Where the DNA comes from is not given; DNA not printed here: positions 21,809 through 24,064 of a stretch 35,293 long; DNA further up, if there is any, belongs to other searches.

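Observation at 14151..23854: Same-strand supra-operon TGase / FHA-AAA+ / MshEN-kinase / GGDEF*-STAND: candidate module coupling c-di-GMP to Ser/Thr phosphorylation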

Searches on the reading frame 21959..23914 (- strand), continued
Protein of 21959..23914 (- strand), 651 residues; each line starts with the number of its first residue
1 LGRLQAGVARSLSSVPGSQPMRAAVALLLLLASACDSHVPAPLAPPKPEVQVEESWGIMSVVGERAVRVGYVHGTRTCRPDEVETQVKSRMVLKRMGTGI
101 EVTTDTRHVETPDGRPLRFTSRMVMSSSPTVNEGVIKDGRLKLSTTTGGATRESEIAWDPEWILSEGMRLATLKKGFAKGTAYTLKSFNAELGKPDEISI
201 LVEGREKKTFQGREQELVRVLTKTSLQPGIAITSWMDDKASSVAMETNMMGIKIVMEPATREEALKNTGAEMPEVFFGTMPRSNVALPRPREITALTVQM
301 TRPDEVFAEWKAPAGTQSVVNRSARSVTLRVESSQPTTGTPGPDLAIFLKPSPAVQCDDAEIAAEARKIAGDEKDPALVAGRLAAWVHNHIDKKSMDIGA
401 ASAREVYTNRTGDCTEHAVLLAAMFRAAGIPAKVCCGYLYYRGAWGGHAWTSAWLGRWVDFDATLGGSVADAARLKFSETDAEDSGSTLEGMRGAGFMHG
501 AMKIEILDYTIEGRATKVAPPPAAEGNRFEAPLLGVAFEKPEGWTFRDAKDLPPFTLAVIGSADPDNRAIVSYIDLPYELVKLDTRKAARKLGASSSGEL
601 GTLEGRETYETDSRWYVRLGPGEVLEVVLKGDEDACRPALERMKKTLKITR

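Call 14: find_encoding_contigs(protein=P0030, flank=10000, max_places=2)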
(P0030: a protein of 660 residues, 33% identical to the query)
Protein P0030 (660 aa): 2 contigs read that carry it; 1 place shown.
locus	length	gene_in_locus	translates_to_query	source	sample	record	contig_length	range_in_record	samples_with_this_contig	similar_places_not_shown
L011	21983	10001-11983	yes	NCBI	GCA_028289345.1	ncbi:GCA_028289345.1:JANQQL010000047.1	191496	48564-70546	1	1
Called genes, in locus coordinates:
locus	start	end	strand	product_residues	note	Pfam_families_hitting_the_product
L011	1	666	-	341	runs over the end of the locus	PF01208:URO-D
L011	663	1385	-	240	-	PF00072:Response_reg, PF00486:Trans_reg_C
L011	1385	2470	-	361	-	PF00512:HisKA, PF02518:HATPase_c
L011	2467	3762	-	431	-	PF00202:Aminotran_3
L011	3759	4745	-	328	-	PF00490:ALAD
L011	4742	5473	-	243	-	PF02602:HEM4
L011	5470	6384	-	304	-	PF01379:Porphobil_deam, PF03900:Porphobil_deamC (weak)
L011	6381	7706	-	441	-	PF05201:GlutR_N, PF01488:Shikimate_DH, PF00745:GlutR_dimer (weak)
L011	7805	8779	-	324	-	PF00762:Ferrochelatase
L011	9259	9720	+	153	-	PF00903:Glyoxalase, PF18029:Glyoxalase_6 (weak), PF22656:At5g48480-like_N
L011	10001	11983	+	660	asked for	PF01841:Transglut_core, PF13471:Transglut_core3 (weak)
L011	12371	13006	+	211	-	-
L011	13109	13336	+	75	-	-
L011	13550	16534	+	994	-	PF13435:Cytochrome_C554 (faint), PF13432:TPR_16 (faint)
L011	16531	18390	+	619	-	PF01839:FG-GAP (faint), PF13517:FG-GAP_3, PF07593:UnbV_ASPIC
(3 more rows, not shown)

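Call 16: find_encoding_contigs(protein=P0025, flank=10000, max_places=2)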
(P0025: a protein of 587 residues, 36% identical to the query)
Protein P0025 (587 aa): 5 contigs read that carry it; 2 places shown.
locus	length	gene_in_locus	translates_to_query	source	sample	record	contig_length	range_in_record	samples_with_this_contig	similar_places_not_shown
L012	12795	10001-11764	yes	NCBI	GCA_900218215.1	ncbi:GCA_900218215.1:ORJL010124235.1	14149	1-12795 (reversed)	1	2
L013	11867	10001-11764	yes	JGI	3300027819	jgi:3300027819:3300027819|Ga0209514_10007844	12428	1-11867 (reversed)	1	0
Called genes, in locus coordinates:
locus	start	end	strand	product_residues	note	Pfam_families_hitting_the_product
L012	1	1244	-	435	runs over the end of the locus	PF13506:Glyco_transf_21, PF00535:Glycos_transf_2, PF10111:Glyco_tranf_2_2, PF13641:Glyco_tranf_2_3, PF03142:Chitin_synth_2 (faint), PF01644:Chitin_synth_1 (weak), PF13632:Glyco_trans_2_3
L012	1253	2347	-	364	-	PF18551:TackOD1, PF00990:GGDEF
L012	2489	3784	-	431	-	-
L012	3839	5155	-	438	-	PF07992:Pyr_redox_2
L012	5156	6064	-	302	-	PF01497:Peripla_BP_2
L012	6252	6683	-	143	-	-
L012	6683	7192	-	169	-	PF06445:GyrI-like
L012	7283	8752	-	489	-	PF00171:Aldedh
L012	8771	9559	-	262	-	PF00378:ECH_1, PF16113:ECH_2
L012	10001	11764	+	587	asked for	PF01841:Transglut_core, PF13471:Transglut_core3 (weak)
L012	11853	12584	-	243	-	PF13489:Methyltransf_23, PF08241:Methyltransf_11, PF08242:Methyltransf_12 (weak), PF13649:Methyltransf_25, PF13847:Methyltransf_31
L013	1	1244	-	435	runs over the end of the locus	PF13506:Glyco_transf_21, PF00535:Glycos_transf_2, PF10111:Glyco_tranf_2_2, PF13641:Glyco_tranf_2_3, PF03142:Chitin_synth_2 (weak), PF01644:Chitin_synth_1, PF13632:Glyco_trans_2_3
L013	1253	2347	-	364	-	PF18551:TackOD1, PF00990:GGDEF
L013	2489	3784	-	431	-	-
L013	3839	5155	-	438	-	PF07992:Pyr_redox_2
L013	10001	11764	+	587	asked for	PF01841:Transglut_core, PF13471:Transglut_core3 (weak)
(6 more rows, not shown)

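Call 17: find_encoding_contigs(protein=P0023, flank=10000, max_places=2)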
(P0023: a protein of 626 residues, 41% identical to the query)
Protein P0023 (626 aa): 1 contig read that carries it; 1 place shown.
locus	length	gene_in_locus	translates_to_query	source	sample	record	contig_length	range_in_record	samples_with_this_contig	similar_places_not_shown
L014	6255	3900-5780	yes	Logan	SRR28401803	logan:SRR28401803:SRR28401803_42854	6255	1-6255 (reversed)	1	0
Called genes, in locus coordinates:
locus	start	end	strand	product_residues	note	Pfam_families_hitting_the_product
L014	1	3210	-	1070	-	?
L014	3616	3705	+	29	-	-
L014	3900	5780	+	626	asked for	PF01841:Transglut_core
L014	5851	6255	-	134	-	?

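Call 18: find_encoding_contigs(protein=P0024, flank=10000, max_places=2)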
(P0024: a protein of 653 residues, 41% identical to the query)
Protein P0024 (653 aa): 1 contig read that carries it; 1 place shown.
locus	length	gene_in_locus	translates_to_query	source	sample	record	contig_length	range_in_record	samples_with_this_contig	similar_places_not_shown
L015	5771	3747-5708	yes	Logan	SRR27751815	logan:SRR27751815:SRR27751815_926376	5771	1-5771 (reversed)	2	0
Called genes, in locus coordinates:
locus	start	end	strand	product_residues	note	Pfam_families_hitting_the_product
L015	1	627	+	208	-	?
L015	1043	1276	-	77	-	-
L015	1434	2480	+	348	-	-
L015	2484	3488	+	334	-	PF08240:ADH_N, PF00107:ADH_zinc_N, PF13602:ADH_zinc_N_2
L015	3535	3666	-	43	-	-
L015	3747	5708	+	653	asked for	PF01841:Transglut_core, PF13471:Transglut_core3 (faint)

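Call 24: find_related_loci(query=A2, collection=genome_contigs, flank=10000)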
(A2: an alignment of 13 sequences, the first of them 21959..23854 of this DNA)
Query A2 (631 aa) in genome_contigs; peptide patterns used: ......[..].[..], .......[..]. (x = any residue, [..] = any of these).
600 stretches matched a pattern (row limit reached: there are more); 378 encode a relative of the query (tblastn E <= 1e-3); the best 80 are kept; 80 distinct loci.
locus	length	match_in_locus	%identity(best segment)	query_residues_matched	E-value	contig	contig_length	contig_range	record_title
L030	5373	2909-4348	31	33-487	2e-57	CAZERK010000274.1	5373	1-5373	MAG TPA_asm: uncultured Planctomycetaceae bacterium isolate SRP167436_co1_196 genome assembly, contig: NODE_25485_length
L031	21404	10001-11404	31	27-487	5e-52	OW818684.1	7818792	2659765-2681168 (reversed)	metagenome genome assembly, chromosome: 1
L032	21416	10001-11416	31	5-466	1e-49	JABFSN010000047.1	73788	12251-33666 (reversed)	MAG: Phycisphaerales bacterium isolate WB-IL-13 seq_107, whole genome shotgun sequence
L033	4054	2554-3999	30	3-486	1e-48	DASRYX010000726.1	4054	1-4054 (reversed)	MAG TPA_asm: Planctomycetaceae bacterium isolate SMAG_U13665 k141_2403137, whole genome shotgun sequence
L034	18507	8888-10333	29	8-468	5e-48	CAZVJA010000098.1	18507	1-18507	MAG TPA_asm: uncultured Planctomycetaceae bacterium isolate binchicken_co74_29 genome assembly, contig: NODE_5631_length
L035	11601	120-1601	30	5-487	6e-47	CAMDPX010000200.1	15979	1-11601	MAG: Planctomyces sp. SH-PL62 isolate ZH-03apr19-232 genome assembly, contig: ZH-03apr19-C5929, whole genome shotgun seq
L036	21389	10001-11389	31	24-455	6e-47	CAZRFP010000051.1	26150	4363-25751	MAG TPA_asm: uncultured Planctomycetaceae bacterium isolate SRP193661_co1_189 genome assembly, contig: NODE_1932_length_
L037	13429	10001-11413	29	5-466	1e-46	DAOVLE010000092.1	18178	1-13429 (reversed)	MAG TPA_asm: Phycisphaerales bacterium isolate CSMAG_1437 CSMAG_1437_k141_2348889_length_18178_cov_17.0000, whole genome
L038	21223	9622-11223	30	11-524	3e-45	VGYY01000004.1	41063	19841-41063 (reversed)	MAG: Planctomycetota bacterium isolate M_DeepCast_50m_m2_133 M_DeepCast_50m_m2_133_Ga0194121_10001400, whole genome shot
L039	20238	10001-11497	27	1-494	3e-45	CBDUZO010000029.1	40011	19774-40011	MAG TPA_asm: uncultured Phycisphaerales bacterium isolate SRR22302362_binner23_Refined_17 genome assembly, contig: ERZ25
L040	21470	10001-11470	30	15-499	2e-44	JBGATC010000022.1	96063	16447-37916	MAG: Planctomycetaceae bacterium isolate MAG_MBR_H10.31 MBRH10-31_opera_contig_976, whole genome shotgun sequence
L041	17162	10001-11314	30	33-456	8e-44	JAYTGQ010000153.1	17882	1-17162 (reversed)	MAG: Schlesneria sp. isolate GFS_2361 GFS_2361_152, whole genome shotgun sequence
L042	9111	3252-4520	31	33-445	8e-44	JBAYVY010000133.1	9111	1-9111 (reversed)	MAG: Phycisphaeraceae bacterium isolate SO_2016_LW3_70 scaffold11474_LW162_2016, whole genome shotgun sequence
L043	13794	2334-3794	29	8-487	3e-43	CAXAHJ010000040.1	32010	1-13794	MAG TPA_asm: uncultured Opitutales bacterium isolate ERR3525245_concoct_174 genome assembly, contig: ERZ22156890.1183, w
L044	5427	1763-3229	30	2-487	2e-42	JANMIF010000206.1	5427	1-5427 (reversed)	MAG: Planctomyces sp. isolate OTE_70_metabat_124 OTE_70_k141_569525, whole genome shotgun sequence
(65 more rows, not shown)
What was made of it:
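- Tried and rejected: TGase genome scan (call 24).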

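Call 55: search_protein_families(library=padloc, proteins=[window:21959-23854:-], max_evalue=0.001)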
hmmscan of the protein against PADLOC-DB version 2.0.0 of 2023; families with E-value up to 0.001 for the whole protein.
window:21959-23854:- (631 aa): 0 families

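Call 56: search_protein_families(library=ncbifam, proteins=[window:21959-23854:-], max_evalue=0.001)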
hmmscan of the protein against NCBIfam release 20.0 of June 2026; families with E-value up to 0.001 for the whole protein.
window:21959-23854:- (631 aa): 0 families

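Call 67: predict_structure(alignment_id=A2)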
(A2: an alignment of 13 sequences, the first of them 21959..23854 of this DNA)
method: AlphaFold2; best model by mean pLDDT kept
length: 631 residues; sequences in the alignment: 13
mean_pLDDT: 83.0   pTM: 0.72
mean pLDDT of the five models: 83.0, 77.6, 75.8, 75.2, 74.8
residues with pLDDT >= 90: 282; 70-90: 234; 50-70: 86; < 50: 29
segments of 3 or more residues with pLDDT < 50: 1-4, 14-26, 254-259
pLDDT, mean of each block of 10 residues (from residue 1): 48 42 55 92 80 94 95 65 92 97 75 95 83 91 96 96 96 90 94 92 84 93 84 85 78 47 72 89 80 83 91 85 87 71 93 92 93 59 76 80 93 87 75 93 87 87 65 64 84 78 74 85 84 76 91 81 90 89 92 92 90 91 92 67
secondary structure, 60 per line:
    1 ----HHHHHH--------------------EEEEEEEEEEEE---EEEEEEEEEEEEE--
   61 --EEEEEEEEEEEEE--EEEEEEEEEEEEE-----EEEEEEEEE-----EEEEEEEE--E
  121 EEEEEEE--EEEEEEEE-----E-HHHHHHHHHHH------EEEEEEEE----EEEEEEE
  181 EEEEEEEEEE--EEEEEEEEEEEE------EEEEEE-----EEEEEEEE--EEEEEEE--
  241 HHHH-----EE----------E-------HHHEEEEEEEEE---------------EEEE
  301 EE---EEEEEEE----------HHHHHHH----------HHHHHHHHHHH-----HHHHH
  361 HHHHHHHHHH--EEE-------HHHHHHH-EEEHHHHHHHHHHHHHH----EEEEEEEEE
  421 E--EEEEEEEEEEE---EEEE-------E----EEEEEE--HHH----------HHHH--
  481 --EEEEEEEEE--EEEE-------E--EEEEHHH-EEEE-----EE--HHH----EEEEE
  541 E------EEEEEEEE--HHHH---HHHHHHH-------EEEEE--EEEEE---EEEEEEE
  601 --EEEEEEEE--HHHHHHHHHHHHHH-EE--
elements in order: H5-10 E31-42 E46-58 E63-75 E78-90 E96-104 E110-117 E120-127 E130-137 H145-155 E162-169 E174-190 E193-204 E211-216 E222-229 E232-238 H241-244 E273-281 E297-302 E306-312 H323-329 H340-350 H356-370 E373-375 H383-389 E391-393 H394-407 E412-421 E424-434 E438-441 E454-459 H475-478 E483-491 E494-497 E508-511 E516-519 E536-541 E548-555 H558-561 H565-571 E579-583 E586-590 E594-600 E603-610 H613-626
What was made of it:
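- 21959..23854 (-): Periplasmic lipoprotein with three domains: an N-terminal beta-barrel (DUF1849/LprG/LolA-like), a transglutaminase-like Cys-protease core, and a C-terminal PsbP-like domain. AF2 pLDDT 83 (call 67).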

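Call 71: fold_search(model_id=the predicted structure, library=pdb)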
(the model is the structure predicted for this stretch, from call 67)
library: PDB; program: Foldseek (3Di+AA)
matches with E <= 10: 1353; with E <= 0.001: 12
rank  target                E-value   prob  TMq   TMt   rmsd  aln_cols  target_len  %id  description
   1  3isr_A                1.4e-09  1.00  0.24  0.49  11.3       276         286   18  The Crystal Structure of a Putative Cysteine Protease from Cytophaga hutchinsonii to 1.9A (released 2009-09-08)
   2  3isr_C                6.2e-09  1.00  0.24  0.50   9.0       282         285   18  The Crystal Structure of a Putative Cysteine Protease from Cytophaga hutchinsonii to 1.9A (released 2009-09-08)
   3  3isr_B                9.7e-09  1.00  0.23  0.48  10.7       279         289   19  The Crystal Structure of a Putative Cysteine Protease from Cytophaga hutchinsonii to 1.9A (released 2009-09-08)
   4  6ntr_C                8.0e-07  1.00  0.26  0.61   5.3       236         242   10  Crystal Structure of Beta-barrel-like Protein of Domain of Unknown Function DUF1849 from Brucella abortus (released 2019-02-13)
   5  3kd4_A                8.4e-07  1.00  0.18  0.21  20.0       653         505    8  CRYSTAL STRUCTURE OF A PUTATIVE PROTEASE (BDI_1141) FROM PARABACTEROIDES DISTASONIS ATCC 8503 AT 2.00 A RESOLUTION (released 2009-11-24)
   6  6ntr_D                2.8e-06  1.00  0.26  0.63   5.2       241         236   10  Crystal Structure of Beta-barrel-like Protein of Domain of Unknown Function DUF1849 from Brucella abortus (released 2019-02-13)
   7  6ntr_B                2.8e-06  1.00  0.26  0.62   5.4       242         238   10  Crystal Structure of Beta-barrel-like Protein of Domain of Unknown Function DUF1849 from Brucella abortus (released 2019-02-13)
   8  6ntr_A                3.4e-06  1.00  0.27  0.62   5.5       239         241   10  Crystal Structure of Beta-barrel-like Protein of Domain of Unknown Function DUF1849 from Brucella abortus (released 2019-02-13)
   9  6g4h                  3.9e-04  1.00  0.20  0.43   8.4       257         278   15  Crystal structure of the periplasmic domain of TgpA from Pseudomonas aeruginosa bound to ethylmercury (released 2019-04-10)
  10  9crn                  4.7e-04  1.00  0.15  0.26  11.0       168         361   15  Crystal structure of Streptococcus pyogenes TglA (released 2024-08-14)
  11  9fqr_Xh               6.7e-04  1.00  0.27  0.47  10.2       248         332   10  96-nm repeat of axonemal doublet microtubules from bovine sperm (released 2025-03-26)
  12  2lnj_MODEL_1_A        9.5e-04  1.00  0.16  0.51   5.8       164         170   15  Solution Structure of Cyanobacterial PsbP (CyanoP) from Synechocystis sp. PCC 6803 (released 2012-06-06)
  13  3mh8_A                1.4e-03  0.99  0.14  0.32  10.4       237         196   15  Crystal structure of LprG from Mycobacterium tuberculosis (released 2010-09-01)
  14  2h1t_A                3.1e-03  1.00  0.17  0.45  17.7       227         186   12  Crystal structure of a duf1089 family protein (pa1994) from pseudomonas aeruginosa at 1.80 A resolution (released 2006-05-30)
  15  8z4f_A                4.2e-03  1.00  0.15  0.28   9.7       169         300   17  Pseudomurein Endoisopeptidases PeiP (released 2024-10-30)
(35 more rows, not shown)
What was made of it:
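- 21959..23854 (-): Foldseek hits 3isr, 6ntr, TgpA 6g4h and CyanoP 2lnj (call 71).
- On Transglutaminase-like cysteine protease: Foldseek hits 3isr and 6g4h (call 71).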
